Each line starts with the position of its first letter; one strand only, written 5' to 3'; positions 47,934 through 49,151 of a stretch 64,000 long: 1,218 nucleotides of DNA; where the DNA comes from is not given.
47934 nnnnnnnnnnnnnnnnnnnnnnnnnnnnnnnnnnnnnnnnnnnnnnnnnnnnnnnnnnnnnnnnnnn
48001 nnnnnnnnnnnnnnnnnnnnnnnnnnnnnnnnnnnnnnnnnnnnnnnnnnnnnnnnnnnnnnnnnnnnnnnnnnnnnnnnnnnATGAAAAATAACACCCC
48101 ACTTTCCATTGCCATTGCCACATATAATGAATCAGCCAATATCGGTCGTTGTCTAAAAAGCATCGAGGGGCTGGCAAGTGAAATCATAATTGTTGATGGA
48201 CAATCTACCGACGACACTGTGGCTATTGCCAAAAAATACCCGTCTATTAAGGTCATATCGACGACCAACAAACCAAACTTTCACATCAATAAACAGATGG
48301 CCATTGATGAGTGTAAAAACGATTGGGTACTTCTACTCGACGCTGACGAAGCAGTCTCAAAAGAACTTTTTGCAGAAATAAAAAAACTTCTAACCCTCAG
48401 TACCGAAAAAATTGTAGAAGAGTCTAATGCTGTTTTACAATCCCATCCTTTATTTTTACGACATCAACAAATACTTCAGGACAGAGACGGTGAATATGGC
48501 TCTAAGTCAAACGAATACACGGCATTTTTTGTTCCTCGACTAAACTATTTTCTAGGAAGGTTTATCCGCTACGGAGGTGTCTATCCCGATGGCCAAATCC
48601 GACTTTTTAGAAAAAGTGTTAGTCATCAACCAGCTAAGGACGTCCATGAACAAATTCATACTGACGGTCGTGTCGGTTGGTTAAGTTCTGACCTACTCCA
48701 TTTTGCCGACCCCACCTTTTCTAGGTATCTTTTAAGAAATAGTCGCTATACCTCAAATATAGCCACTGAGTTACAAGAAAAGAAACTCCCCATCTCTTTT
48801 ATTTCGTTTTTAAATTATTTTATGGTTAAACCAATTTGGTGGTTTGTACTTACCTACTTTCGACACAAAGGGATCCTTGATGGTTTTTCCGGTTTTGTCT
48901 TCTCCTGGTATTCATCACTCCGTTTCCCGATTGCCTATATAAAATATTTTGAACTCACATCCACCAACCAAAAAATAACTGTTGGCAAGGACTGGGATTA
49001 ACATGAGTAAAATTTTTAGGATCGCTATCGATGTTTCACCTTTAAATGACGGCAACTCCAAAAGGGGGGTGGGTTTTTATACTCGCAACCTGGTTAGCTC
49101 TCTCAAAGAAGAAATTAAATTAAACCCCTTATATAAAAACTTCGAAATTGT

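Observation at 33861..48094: Expansion of ArnT/PMT-like GT-C glycosyltransferases: eight paralogs with the DE loop signature, six forming a tight subfamily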

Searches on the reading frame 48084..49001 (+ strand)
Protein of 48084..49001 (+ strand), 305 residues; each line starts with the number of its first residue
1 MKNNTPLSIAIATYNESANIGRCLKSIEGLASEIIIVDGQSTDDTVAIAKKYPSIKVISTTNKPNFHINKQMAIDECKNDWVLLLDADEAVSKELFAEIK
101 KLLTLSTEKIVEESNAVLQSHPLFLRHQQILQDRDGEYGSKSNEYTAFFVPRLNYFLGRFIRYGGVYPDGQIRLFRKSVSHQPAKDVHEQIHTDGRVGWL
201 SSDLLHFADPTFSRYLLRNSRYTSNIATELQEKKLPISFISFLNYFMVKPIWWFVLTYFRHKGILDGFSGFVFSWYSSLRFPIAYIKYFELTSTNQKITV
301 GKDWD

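Call 9: search_protein_families(library=pfam, proteins=[window:48084-49001:+], max_evalue=0.001)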
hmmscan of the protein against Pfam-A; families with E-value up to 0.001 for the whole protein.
window:48084-49001:+ (305 aa): 3 families
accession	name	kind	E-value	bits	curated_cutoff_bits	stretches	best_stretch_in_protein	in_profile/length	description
PF00535.33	Glycos_transf_2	-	2.9e-21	76.5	23.3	1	8-99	1-99/168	Glycosyl transferase family 2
PF13704.12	Glyco_tranf_2_4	-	1.2e-08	35.7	27.5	1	15-91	2-84/98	Glycosyl transferase family 2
PF13641.12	Glyco_tranf_2_3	-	2e-08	35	27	1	7-106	3-112/230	Glycosyltransferase like family 2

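Call 76: search_solved_structures(query=window:48084-49001:+, max_evalue=0.001)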
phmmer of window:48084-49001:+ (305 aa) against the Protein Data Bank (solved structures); distinct sequences matched with E-value up to 0.001: 10.
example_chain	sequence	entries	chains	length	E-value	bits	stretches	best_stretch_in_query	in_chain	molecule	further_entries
7msp_A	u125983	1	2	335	4.4e-12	49.3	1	2-103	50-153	SPbeta prophage-derived glycosyltransferase SunS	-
7msn_A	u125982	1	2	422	5.8e-12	48.9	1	2-103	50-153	SPbeta prophage-derived glycosyltransferase SunS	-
7msk_A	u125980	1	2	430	1.2e-09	41.3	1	7-104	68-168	Glyco_trans_2-like domain-containing protein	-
22ao_A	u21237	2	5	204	3.1e-08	36.7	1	7-95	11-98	GmaR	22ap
9omh_A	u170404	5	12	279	1.1e-05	28.4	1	7-102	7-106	Glycosyltransferase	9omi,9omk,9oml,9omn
9omm_A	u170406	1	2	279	1.2e-05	28.2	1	7-102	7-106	Glycosyltransferase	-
9omj_A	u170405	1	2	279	1.2e-05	28.2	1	7-102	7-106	Glycosyltransferase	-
6p61_A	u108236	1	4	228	4.7e-05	26.2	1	2-107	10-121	Glycosyltransferase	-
2z87_A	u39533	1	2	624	0.00094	22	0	7-93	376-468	Chondroitin synthase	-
2z86_A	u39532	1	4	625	0.00095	22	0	7-93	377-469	Chondroitin synthase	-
